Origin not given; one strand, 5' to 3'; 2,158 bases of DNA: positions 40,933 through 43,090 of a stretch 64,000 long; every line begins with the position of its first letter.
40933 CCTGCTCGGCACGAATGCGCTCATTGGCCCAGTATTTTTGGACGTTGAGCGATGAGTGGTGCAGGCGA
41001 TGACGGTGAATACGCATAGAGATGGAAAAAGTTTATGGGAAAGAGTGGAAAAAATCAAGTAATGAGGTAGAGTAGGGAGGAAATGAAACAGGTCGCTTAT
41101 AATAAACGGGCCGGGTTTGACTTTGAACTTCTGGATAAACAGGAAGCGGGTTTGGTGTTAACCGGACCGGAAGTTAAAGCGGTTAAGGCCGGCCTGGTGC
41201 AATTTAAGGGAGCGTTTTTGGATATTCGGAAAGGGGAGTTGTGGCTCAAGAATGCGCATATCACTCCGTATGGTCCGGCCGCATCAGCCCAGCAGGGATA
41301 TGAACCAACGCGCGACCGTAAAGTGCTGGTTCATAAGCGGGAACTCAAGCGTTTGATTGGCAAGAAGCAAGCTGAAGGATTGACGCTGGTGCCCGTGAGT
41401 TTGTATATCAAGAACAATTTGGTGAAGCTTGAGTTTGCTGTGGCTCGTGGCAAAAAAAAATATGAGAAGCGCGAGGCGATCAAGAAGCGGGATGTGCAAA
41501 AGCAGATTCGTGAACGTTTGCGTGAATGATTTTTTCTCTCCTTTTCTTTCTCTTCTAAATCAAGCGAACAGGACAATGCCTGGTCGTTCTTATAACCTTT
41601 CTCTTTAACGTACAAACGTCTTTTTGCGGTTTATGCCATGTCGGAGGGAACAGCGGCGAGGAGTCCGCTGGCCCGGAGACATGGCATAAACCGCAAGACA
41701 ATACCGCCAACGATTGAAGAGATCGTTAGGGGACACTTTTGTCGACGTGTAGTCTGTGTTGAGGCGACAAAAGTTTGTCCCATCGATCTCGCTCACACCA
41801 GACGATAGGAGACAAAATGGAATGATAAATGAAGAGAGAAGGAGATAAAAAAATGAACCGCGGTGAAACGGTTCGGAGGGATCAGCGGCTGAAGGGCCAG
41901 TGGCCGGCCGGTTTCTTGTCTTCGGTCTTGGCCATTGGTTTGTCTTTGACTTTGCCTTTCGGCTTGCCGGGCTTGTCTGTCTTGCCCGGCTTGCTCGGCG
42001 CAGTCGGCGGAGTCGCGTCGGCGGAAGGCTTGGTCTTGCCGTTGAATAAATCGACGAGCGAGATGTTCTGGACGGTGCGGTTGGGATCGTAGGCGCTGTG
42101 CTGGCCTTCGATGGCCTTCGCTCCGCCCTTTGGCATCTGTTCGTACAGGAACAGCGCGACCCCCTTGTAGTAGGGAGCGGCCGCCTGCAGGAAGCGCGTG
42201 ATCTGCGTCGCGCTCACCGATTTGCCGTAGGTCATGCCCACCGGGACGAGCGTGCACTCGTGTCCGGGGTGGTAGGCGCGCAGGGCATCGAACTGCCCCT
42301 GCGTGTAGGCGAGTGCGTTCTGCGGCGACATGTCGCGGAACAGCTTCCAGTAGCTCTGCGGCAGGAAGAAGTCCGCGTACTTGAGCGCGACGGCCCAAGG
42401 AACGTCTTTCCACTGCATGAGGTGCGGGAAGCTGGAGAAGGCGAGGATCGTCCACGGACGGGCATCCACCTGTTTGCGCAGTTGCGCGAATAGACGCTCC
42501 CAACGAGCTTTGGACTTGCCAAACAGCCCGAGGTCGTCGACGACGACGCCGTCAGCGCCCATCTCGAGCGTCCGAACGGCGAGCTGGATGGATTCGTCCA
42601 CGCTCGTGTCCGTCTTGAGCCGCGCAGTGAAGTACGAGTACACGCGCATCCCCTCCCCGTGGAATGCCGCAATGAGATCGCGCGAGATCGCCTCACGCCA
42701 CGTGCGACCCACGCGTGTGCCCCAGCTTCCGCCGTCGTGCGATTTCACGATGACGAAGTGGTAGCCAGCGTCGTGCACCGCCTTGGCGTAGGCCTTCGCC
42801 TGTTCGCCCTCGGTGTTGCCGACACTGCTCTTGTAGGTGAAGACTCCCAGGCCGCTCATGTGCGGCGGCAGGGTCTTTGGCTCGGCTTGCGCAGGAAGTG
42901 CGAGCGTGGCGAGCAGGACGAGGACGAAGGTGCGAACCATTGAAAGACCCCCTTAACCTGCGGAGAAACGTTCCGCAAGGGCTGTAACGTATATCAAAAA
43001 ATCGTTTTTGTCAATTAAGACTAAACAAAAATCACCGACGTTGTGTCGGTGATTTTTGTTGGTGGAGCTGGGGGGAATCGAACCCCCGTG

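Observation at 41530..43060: GC-rich secreted hydrolase-like gene inserted between smpB and the 3' end of ssrA, with an 18-bp perfect hairpin at the far boundary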

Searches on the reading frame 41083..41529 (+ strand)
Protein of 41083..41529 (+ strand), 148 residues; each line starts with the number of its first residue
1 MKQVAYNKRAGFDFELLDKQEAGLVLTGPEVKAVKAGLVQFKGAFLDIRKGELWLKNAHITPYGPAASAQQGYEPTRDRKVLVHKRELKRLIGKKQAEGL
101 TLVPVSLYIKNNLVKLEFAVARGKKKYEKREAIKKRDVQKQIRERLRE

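Call 6: search_protein_families(library=pfam, proteins=[window:41083-41529:+], max_evalue=1)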
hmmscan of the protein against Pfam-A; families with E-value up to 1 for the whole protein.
window:41083-41529:+ (148 aa): 2 families
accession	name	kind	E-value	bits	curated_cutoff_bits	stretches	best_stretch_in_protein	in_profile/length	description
PF01668.23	SmpB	-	6.5e-49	166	27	1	4-147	1-142/143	SmpB protein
PF10416.15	IBD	-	0.07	13.6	25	1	72-127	56-100/128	Transcription-initiator DNA-binding domain IBD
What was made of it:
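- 41083..41529 (+): smpB (148 aa). Pfam SmpB, E 6.5e-49 (call 6).
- Checked: smpB 41083-41529 (+): Pfam SmpB, E 6.5e-49 (call 6).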

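Call 48: find_related_loci(query=window:41083-41529:+, collection=metagenome_contigs, flank=4000)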
Query window:41083-41529:+ (148 aa) in metagenome_contigs; peptide patterns used: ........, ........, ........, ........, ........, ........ (x = any residue, [..] = any of these).
600 stretches matched a pattern (row limit reached: there are more); 240 encode a relative of the query (tblastn E <= 1e-3); the best 80 are kept; 80 distinct loci.
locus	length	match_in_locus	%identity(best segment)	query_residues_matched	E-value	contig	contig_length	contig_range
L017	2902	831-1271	75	1-147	2e-72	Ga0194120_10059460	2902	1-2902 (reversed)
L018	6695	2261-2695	77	4-148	2e-71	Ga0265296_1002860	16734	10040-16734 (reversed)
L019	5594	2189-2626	73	3-148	1e-69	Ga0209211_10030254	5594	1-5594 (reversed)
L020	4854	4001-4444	70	1-148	8e-66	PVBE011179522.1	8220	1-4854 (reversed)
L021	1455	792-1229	69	1-147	5e-68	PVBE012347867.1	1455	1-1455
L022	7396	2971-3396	68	1-143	1e-63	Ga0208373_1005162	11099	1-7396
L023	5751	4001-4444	66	1-148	3e-61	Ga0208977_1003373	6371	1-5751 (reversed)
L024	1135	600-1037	68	1-148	1e-64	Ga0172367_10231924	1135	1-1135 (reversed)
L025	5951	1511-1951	64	1-148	3e-60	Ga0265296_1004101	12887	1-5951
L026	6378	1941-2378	68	1-148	1e-59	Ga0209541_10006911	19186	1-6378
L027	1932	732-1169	63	1-147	4e-61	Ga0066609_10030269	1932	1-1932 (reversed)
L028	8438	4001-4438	68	1-148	1e-59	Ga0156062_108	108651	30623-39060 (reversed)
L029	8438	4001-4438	68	1-148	1e-59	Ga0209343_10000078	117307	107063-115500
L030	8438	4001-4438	68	1-148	8e-60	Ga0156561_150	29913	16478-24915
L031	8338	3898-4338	66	1-148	1e-59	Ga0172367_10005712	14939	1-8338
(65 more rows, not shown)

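Call 60: search_protein_families(library=pfam, proteins=[L018:2723-4519:+, L031:5218-6126:+], max_evalue=0.01)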
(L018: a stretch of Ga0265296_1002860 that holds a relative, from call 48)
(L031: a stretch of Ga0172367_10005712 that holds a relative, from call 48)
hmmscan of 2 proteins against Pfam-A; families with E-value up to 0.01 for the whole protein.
L018:2723-4519:+ (598 aa): 3 families
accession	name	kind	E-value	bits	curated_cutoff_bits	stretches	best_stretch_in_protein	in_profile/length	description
PF01433.26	Peptidase_M1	-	4.1e-44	151.2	27.7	1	232-423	9-203/218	Peptidase family M1 domain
PF09127.17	Leuk-A4-hydro_C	-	7.8e-21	74.7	27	1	476-587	1-111/112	Leukotriene A4 hydrolase, C-terminal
PF17900.6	Peptidase_M1_N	-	6.3e-11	43.2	25.8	1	90-194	83-186/186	Peptidase M1 N-terminal domain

L031:5218-6126:+ (302 aa): 10 families
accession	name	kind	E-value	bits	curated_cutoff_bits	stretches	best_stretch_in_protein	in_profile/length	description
PF13384.12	HTH_23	-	8.1e-07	29.1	24.6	1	19-48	12-40/50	Homeodomain-like domain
PF00665.32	rve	-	1.8e-06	28.5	32.6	1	141-232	6-101/102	Integrase core domain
PF13683.12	rve_3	-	3.4e-06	27.2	26.5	1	223-276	3-61/67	Integrase core domain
PF13518.12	HTH_28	-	5.7e-06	26.8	25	1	23-46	11-33/52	Helix-turn-helix domain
PF01527.26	HTH_Tnp_1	-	7.7e-06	26.5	24.1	1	11-51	9-50/75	Transposase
PF13565.12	HTH_32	-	3.4e-05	24.7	33.7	1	41-110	1-72/73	Homeodomain-like domain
PF12728.13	HTH_17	-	7.8e-05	23.3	27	1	27-45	3-21/51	Helix-turn-helix domain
PF01710.22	HTH_Tnp_IS630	-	8.2e-05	23.1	21.3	1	23-120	16-100/119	Transposase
PF13022.12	HTH_Tnp_1_2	-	0.00048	20.7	27.9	1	23-49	23-50/122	Helix-turn-helix of insertion element transposase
PF13276.12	HTH_21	-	0.0083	16.8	28.1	0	78-123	14-59/60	HTH-like domain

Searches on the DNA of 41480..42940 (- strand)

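Call 15: search_rna_families(sources=[L001, L002, L004, L006], threshold=gathering)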
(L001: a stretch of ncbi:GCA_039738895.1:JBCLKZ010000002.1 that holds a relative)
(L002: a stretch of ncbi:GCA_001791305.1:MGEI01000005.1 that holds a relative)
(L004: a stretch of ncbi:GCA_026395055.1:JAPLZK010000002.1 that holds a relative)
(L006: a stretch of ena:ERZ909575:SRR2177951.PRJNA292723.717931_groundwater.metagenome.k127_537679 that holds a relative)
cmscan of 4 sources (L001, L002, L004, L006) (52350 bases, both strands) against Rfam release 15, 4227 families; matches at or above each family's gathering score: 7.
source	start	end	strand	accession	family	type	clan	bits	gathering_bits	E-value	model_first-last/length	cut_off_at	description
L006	4725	5115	-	RF00023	tmRNA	Gene;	CL00001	124.7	47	2.1e-48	1-374/374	no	transfer-messenger RNA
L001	5406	5793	-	RF00023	tmRNA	Gene;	CL00001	113.5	47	1.2e-43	1-374/374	no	transfer-messenger RNA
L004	4823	5213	-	RF00023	tmRNA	Gene;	CL00001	111.2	47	1.1e-42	1-374/374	no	transfer-messenger RNA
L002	4809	5200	-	RF00023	tmRNA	Gene;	CL00001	107.7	47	3.4e-41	1-374/374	no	transfer-messenger RNA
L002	10753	10827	+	RF00005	tRNA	Gene; tRNA;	CL00001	64.8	29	7.1e-12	1-71/71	no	tRNA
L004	10890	10964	+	RF00005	tRNA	Gene; tRNA;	CL00001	64.8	29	7.1e-12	1-71/71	no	tRNA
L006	12072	12146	+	RF00005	tRNA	Gene; tRNA;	CL00001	64.8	29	7.1e-12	1-71/71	no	tRNA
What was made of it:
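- In L001, L002, L004 and L006 the ssrA 5' end faces the gene (call 15).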

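Call 22: search_rna_families(sources=[L009, L010, L012, L013, L014, L005, L007], threshold=gathering)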
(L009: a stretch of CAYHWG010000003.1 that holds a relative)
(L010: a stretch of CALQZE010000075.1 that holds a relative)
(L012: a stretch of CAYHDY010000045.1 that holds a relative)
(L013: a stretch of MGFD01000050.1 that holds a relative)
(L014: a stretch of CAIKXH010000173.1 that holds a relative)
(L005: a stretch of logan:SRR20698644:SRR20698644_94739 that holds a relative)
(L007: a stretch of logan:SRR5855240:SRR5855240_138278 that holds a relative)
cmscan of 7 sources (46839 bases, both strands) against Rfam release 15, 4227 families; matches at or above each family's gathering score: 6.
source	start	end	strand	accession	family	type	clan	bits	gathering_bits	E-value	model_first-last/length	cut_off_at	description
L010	169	558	+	RF00023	tmRNA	Gene;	CL00001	128.5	47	4.9e-50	1-374/374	no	transfer-messenger RNA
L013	3660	4050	-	RF00023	tmRNA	Gene;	CL00001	124.7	47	1.9e-48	1-374/374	no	transfer-messenger RNA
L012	4395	4784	+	RF00023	tmRNA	Gene;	CL00001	121.3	47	5.1e-47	1-374/374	no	transfer-messenger RNA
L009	4383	4772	+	RF00023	tmRNA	Gene;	CL00001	117.2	47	2.8e-45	1-374/374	no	transfer-messenger RNA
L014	2373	2763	+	RF00023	tmRNA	Gene;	CL00001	110.6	47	1.7e-42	1-374/374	no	transfer-messenger RNA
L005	4919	4972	+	RF00005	tRNA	Gene; tRNA;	CL00001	29.9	29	0.024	1-50/71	3'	tRNA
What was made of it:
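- ssrA orientation differs among gene-carrying relatives (calls 15, 22).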

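Call 24: search_rna_families(source=window, start=41480, end=41930, threshold=evalue, max_evalue=10)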
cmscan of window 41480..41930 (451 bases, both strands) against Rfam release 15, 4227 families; matches with E-value up to 10: 7.
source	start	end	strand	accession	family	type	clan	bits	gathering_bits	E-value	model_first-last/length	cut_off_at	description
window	41624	41696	+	RF03912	mir-4659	Gene; miRNA;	-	26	92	0.0041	1-73/73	no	mir-4659 microRNA precursor family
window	41624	41696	-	RF03912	mir-4659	Gene; miRNA;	-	25.7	92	0.005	1-73/73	no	mir-4659 microRNA precursor family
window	41624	41696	-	RF00997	mir-942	Gene; miRNA;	-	19.1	100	0.48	1-86/86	no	mir-942 microRNA precursor family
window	41608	41718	-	RF04137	MIR834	Gene; miRNA;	-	15.3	200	0.75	1-181/181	no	MIR834 microRNA precursor family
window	41625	41695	+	RF03935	mir-763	Gene; miRNA;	-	14.2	100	6.6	1-120/120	no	mir-763 microRNA precursor family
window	41654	41709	-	RF00572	SNORD66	Gene; snRNA; snoRNA; CD-box;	-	13.1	32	7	1-76/76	no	Small nucleolar RNA SNORD66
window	41859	41896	+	RF01145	sR14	Gene; snRNA; snoRNA; CD-box;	-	10.2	38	3.8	1-54/54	no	Small nucleolar RNA sR14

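Call 45: search_rna_families(sources=[L015, L016], threshold=evalue, max_evalue=0.01)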
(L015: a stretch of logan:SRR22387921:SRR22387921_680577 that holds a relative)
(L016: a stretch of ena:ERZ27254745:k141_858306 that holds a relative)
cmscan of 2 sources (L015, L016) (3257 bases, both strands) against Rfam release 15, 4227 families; matches with E-value up to 0.01: 0.
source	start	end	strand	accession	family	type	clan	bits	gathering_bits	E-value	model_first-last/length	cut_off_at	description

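Call 81: search_dna_similar(query=window:41530-41881:+, collection=phages, mode=distant, max_evalue=0.01, max_rows=5)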
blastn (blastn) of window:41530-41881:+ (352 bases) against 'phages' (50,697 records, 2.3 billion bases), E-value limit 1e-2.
No match.
